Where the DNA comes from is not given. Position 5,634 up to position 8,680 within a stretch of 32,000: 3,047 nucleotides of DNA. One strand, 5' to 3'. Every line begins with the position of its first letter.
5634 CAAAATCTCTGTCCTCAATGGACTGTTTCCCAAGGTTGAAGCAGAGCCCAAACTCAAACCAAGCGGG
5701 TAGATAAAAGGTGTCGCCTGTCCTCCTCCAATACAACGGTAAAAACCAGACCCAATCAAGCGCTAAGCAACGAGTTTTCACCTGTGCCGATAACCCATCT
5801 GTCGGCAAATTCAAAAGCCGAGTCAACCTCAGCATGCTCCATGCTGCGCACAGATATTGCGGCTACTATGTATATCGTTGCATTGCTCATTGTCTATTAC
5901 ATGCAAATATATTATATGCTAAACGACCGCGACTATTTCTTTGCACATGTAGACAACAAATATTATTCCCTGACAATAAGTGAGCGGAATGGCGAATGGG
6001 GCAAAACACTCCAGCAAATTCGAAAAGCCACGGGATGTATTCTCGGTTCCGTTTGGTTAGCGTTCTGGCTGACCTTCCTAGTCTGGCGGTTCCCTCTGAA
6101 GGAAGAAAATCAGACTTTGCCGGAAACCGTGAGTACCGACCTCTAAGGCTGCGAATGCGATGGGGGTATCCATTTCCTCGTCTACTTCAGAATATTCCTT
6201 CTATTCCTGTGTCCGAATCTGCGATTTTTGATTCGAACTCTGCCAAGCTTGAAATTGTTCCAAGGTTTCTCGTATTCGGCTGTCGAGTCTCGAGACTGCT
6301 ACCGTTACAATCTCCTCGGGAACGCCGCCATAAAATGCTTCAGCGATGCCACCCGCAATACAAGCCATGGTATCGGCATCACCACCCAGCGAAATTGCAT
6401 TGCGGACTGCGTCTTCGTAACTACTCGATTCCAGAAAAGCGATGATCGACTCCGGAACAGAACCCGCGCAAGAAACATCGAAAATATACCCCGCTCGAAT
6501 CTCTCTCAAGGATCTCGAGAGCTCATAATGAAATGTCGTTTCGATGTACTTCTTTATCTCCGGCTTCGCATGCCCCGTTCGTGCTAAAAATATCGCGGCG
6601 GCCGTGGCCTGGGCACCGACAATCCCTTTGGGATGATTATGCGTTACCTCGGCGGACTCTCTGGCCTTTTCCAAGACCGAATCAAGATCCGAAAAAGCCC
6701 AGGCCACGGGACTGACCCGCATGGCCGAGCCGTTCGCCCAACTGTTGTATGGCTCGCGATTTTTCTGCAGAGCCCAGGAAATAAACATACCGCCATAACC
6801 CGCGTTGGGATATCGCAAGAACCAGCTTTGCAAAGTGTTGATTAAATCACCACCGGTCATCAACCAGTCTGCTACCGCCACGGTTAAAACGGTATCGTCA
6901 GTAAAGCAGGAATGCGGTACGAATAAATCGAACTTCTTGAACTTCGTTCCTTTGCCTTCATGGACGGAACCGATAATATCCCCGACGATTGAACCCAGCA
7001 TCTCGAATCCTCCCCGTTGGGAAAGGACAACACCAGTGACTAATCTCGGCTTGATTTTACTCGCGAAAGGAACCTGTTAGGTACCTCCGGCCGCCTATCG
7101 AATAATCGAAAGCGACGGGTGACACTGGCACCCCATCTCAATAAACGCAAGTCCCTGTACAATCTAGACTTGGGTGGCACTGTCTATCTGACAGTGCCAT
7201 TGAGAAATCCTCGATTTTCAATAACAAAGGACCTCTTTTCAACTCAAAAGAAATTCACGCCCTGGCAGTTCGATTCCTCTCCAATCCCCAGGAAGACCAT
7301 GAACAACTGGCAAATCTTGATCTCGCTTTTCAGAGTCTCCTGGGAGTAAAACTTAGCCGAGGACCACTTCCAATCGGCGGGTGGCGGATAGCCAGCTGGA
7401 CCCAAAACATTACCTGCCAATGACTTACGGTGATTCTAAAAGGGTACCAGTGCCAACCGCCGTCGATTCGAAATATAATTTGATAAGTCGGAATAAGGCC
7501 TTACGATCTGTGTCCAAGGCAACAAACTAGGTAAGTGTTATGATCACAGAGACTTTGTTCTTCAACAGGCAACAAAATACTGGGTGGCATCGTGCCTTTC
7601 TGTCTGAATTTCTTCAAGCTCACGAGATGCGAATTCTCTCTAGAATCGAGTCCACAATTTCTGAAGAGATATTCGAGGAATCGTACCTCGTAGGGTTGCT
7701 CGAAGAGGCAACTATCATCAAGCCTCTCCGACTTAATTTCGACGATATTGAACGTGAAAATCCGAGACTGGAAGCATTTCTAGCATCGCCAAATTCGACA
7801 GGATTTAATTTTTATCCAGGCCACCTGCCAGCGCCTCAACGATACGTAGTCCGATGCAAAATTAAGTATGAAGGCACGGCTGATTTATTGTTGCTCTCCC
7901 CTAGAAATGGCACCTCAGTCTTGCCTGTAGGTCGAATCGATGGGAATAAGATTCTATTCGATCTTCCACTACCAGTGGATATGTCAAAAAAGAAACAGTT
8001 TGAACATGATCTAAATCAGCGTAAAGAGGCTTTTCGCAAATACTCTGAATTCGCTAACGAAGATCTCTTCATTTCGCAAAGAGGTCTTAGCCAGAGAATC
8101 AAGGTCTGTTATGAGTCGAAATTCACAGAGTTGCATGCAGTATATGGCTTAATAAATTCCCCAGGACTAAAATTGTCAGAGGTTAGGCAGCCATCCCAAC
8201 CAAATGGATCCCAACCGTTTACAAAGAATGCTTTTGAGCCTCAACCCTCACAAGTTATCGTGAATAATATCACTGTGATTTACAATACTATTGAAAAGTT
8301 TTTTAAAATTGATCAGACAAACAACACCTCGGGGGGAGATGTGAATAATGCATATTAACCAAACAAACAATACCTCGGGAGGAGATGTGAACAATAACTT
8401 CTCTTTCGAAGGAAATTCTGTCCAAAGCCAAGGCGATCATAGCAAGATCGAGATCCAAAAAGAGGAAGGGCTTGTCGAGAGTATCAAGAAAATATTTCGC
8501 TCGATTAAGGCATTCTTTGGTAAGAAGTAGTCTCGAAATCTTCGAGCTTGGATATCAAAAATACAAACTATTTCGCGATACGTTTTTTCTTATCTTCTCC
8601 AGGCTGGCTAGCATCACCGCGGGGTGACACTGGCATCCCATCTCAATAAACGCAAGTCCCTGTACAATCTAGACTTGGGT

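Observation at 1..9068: Twelve copies of an unrecognised ~80-nt hairpin-plus-box module, in both orientations, within 9 kb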

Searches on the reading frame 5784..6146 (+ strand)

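Call 14: search_protein_families(library=pfam, proteins=[window:5784-6146:+], max_evalue=0.01)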
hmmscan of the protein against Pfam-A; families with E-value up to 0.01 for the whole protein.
window:5784-6146:+ (120 aa): 0 families

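Call 56: search_protein_families(library=padloc, proteins=[window:5784-6146:+], max_evalue=0.01)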
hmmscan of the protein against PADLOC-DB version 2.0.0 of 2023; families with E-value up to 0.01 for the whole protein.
window:5784-6146:+ (120 aa): 0 families

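Call 57: search_protein_families(library=ncbifam, proteins=[window:5784-6146:+], max_evalue=0.01)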
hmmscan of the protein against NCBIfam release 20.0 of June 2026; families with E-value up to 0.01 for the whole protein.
window:5784-6146:+ (120 aa): 0 families

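Call 60: search_protein_families(library=pfam, proteins=[window:5784-6146:+], max_evalue=1)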
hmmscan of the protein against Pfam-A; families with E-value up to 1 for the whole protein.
window:5784-6146:+ (120 aa): 1 family
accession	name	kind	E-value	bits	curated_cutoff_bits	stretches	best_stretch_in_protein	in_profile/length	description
PF10839.13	DUF2647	-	0.24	11.9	22.3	1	54-91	28-63/70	Protein of unknown function (DUF2647)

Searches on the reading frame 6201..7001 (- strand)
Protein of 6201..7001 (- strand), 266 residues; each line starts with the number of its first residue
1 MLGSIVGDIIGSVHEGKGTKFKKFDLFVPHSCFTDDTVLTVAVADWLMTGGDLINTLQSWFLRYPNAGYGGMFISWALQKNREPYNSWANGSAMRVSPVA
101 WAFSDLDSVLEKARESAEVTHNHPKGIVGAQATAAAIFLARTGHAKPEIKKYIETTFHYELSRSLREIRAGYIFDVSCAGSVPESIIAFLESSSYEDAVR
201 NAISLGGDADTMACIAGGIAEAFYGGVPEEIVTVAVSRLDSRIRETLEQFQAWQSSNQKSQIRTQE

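Call 10: find_encoding_contigs(protein=window:6201-7001:-, flank=10000, max_places=6)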
Protein window:6201-7001:- (266 aa): 1 contig read that carries it; 1 place shown.
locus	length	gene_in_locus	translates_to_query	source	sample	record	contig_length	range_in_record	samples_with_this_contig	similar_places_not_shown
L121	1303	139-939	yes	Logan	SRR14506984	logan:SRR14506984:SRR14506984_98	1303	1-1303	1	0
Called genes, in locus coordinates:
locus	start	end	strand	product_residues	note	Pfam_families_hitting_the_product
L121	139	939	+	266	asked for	PF03747:ADP_ribosyl_GH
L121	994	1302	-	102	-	?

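Call 14: search_protein_families(library=pfam, proteins=[window:6201-7001:-], max_evalue=0.01)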
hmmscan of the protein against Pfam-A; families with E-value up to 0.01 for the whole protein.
window:6201-7001:- (266 aa): 1 family
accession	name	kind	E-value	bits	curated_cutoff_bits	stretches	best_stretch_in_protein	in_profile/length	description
PF03747.19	ADP_ribosyl_GH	-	1.6e-35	123.6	26.2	1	1-228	3-285/287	ADP-ribosylglycohydrolase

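Call 56: search_protein_families(library=padloc, proteins=[window:6201-7001:-], max_evalue=0.01)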
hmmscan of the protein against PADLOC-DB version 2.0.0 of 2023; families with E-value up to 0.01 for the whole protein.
window:6201-7001:- (266 aa): 0 families

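Call 57: search_protein_families(library=ncbifam, proteins=[window:6201-7001:-], max_evalue=0.01)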
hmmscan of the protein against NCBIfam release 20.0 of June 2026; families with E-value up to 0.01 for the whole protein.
window:6201-7001:- (266 aa): 2 families
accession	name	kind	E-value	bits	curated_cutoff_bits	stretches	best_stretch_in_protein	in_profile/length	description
TIGR02662.1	dinitro_DRAG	equivalog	1.2e-14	54.2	337.05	1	84-248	113-276/287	ADP-ribosyl-[dinitrogen reductase] hydrolase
NF041672.1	ADPriboarghdlase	equivalog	2.8e-07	29.6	490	1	86-235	185-342/361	ADP-ribosylarginine hydrolase Tri1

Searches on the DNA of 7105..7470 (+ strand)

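Call 42: search_dna_similar(query=window:7105-7470:+, collection=plasmids, mode=distant, max_evalue=0.01, max_rows=10)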
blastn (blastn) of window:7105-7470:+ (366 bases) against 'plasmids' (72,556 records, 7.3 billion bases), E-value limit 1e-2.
No match.

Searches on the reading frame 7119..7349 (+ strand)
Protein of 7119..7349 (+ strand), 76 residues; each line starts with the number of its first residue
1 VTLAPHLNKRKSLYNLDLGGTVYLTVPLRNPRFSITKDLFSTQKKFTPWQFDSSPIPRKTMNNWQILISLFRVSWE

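Call 64: search_protein_families(library=pfam, proteins=[window:7119-7349:+], max_evalue=1)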
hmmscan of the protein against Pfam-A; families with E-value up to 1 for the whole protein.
window:7119-7349:+ (76 aa): 0 families

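Call 77: list_cluster_members(proteins=[window:7119-7349:+, window:8624-8824:+, window:2726-2893:+, window:846-1241:+, window:8939-9289:+, window:2166-2345:+, window:7244-7420:-, window:8734-8901:-, window:8760-9131:-, window:119-421:+])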
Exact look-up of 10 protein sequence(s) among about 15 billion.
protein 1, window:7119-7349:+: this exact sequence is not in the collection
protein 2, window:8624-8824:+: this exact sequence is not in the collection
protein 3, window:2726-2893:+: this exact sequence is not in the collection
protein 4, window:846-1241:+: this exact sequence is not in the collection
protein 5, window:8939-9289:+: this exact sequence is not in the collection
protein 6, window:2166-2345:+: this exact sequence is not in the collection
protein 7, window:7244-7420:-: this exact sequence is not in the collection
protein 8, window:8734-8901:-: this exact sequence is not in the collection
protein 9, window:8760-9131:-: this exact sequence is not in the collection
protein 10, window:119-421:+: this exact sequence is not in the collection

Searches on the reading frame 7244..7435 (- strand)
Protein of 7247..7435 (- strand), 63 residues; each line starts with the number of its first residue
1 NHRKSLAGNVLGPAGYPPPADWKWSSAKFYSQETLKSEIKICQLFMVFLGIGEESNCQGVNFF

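Call 29: search_protein_families(library=pfam, proteins=[window:7244-7420:-], max_evalue=10)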
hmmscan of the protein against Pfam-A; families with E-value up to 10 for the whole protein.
window:7244-7420:- (58 aa): 0 families

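Call 32: find_homologous_proteins(query=window:7247-7435:-, max_evalue=10)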
Query seq(63 aa): no candidate shares three 5-residue words with the query. No homologue found.

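Call 53: search_solved_structures(query=window:7247-7435:-, max_evalue=10, show_alignments=3)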
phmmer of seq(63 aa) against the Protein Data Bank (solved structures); distinct sequences matched with E-value up to 10: 5.
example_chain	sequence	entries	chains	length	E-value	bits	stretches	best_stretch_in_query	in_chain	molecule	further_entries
3jr1_A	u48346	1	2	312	0.59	13.9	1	11-44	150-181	Putative fructosamine-3-kinase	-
2d3a_A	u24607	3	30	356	0.69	13.7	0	12-36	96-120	glutamine synthetase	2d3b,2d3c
4is4_A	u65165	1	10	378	0.72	13.7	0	9-40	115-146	Glutamine synthetase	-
3k9u_A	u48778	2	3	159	4.8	11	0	21-40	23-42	PaiA Acetyltransferase | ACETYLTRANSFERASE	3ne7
3f0a_A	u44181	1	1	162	5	11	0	21-40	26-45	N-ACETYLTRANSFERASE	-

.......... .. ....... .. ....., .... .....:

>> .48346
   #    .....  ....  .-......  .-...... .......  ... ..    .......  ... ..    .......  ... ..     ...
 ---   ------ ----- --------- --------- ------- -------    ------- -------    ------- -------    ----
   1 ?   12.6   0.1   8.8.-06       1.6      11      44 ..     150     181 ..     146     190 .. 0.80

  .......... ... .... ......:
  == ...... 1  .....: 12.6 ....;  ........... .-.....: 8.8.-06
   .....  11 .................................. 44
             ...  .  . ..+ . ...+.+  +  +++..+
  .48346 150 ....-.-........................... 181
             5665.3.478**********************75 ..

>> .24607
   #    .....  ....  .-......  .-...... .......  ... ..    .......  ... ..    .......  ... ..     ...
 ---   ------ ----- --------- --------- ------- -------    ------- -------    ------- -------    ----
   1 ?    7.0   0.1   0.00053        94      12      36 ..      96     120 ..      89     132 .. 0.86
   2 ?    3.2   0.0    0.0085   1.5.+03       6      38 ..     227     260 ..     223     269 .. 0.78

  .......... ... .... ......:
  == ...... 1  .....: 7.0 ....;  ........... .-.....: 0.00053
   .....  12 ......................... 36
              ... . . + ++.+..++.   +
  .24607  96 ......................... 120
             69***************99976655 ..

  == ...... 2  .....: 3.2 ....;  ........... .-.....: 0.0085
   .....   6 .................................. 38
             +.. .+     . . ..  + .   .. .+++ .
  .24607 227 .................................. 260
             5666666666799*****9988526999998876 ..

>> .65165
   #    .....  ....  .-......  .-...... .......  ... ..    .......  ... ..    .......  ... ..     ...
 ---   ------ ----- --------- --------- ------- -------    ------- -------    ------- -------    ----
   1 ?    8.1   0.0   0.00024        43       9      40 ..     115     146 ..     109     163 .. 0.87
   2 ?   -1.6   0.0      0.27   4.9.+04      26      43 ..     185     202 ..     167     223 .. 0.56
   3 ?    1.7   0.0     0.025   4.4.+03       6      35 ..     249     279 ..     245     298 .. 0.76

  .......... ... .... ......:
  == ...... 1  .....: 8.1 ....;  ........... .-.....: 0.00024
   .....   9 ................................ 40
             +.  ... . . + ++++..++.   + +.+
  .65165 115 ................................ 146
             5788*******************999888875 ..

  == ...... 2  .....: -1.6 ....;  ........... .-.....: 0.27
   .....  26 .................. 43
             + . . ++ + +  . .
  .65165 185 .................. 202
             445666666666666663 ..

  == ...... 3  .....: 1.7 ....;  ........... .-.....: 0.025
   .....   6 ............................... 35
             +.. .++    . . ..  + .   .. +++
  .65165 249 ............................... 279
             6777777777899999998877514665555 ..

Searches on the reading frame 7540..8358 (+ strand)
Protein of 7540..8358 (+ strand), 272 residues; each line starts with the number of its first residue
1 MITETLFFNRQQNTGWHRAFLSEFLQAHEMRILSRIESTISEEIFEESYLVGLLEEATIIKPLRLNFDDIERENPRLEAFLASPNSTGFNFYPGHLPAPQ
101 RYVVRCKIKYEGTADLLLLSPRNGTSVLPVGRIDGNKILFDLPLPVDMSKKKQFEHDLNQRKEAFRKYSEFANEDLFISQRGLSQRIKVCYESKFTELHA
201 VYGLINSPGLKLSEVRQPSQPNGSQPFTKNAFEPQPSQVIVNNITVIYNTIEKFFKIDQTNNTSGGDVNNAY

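Call 14: search_protein_families(library=pfam, proteins=[window:7540-8358:+], max_evalue=0.01)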
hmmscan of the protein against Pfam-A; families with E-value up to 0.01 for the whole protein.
window:7540-8358:+ (272 aa): 0 families

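Call 25: find_encoding_contigs(protein=window:7540-8358:+, flank=10000, max_places=6)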
Protein window:7540-8358:+ (272 aa): 1 contig read that carries it; 1 place shown.
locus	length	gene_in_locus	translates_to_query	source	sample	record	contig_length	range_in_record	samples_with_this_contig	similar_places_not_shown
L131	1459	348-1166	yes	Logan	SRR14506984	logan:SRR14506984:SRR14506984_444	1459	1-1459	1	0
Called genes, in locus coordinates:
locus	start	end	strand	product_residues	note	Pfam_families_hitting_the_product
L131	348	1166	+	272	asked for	-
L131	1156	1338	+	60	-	-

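Call 56: search_protein_families(library=padloc, proteins=[window:7540-8358:+], max_evalue=0.01)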
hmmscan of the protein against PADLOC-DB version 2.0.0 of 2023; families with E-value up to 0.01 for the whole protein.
window:7540-8358:+ (272 aa): 1 family
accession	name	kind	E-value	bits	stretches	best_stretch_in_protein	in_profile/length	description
PDLC05036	PDC-S54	-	6.7e-11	40.3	1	17-234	9-223/410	-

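Call 57: search_protein_families(library=ncbifam, proteins=[window:7540-8358:+], max_evalue=0.01)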
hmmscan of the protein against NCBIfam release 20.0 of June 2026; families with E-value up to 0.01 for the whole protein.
window:7540-8358:+ (272 aa): 0 families

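Call 60: search_protein_families(library=pfam, proteins=[window:7540-8358:+], max_evalue=1)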
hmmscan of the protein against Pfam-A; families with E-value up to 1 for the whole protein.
window:7540-8358:+ (272 aa): 0 families

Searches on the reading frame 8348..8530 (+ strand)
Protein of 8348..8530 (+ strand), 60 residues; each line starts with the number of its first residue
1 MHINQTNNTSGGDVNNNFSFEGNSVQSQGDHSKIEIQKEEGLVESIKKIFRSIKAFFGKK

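Call 14: search_protein_families(library=pfam, proteins=[window:8348-8530:+], max_evalue=0.01)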
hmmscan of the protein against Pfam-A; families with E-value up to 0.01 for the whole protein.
window:8348-8530:+ (60 aa): 0 families

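Call 56: search_protein_families(library=padloc, proteins=[window:8348-8530:+], max_evalue=0.01)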
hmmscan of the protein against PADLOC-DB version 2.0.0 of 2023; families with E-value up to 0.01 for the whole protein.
window:8348-8530:+ (60 aa): 0 families

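Call 57: search_protein_families(library=ncbifam, proteins=[window:8348-8530:+], max_evalue=0.01)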
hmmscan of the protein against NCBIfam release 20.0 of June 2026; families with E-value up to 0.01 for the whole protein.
window:8348-8530:+ (60 aa): 0 families

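Call 60: search_protein_families(library=pfam, proteins=[window:8348-8530:+], max_evalue=1)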
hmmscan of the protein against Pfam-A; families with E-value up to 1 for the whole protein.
window:8348-8530:+ (60 aa): 1 family
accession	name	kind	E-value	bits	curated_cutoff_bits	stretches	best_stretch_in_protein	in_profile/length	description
PF16797.11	Fungal_KA1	-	0.039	14.1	27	1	18-59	73-113/118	Fungal kinase associated-1 domain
